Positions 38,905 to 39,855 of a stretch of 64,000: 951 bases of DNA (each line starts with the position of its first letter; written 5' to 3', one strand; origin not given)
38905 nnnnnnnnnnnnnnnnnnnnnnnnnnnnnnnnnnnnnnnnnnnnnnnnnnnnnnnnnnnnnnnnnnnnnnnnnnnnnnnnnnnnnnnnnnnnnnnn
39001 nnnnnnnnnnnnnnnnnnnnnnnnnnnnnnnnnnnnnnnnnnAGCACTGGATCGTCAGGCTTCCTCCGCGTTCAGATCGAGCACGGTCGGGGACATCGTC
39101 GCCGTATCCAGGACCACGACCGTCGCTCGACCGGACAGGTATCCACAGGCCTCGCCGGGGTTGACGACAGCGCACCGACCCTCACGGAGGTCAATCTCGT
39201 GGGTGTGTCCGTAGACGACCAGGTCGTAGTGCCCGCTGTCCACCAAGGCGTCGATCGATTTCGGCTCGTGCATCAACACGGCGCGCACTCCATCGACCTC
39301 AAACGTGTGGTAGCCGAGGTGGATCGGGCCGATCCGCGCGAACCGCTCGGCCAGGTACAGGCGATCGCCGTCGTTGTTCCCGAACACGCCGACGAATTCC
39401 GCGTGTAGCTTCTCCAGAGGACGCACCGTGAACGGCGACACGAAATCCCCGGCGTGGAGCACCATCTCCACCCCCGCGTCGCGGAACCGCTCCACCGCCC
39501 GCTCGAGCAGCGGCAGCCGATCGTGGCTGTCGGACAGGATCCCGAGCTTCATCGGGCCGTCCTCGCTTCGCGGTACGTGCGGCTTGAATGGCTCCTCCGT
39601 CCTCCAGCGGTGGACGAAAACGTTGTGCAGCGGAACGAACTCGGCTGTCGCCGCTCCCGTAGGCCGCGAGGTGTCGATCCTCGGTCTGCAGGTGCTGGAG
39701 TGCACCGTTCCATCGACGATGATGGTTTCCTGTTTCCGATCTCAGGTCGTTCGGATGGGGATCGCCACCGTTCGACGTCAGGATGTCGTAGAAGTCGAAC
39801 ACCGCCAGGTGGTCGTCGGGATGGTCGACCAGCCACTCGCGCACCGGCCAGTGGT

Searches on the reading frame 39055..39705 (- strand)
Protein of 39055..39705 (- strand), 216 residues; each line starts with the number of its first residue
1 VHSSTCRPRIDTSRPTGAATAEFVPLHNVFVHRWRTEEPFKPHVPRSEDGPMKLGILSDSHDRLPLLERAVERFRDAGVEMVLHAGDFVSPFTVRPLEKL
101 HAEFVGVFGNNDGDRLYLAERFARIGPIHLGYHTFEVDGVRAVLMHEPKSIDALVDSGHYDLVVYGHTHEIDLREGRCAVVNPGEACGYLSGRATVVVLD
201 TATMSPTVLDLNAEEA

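Call 8: search_protein_families(library=pfam, proteins=[window:39055-39705:-], max_evalue=0.001)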
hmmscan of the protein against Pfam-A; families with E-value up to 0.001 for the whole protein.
window:39055-39705:- (216 aa): 2 families
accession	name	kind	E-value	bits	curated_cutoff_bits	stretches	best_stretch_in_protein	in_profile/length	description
PF12850.12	Metallophos_2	-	2.2e-33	115.9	27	1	52-203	1-153/154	Calcineurin-like phosphoesterase superfamily domain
PF00149.33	Metallophos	-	7.1e-11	43.3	21.5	1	52-124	1-82/191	Calcineurin-like phosphoesterase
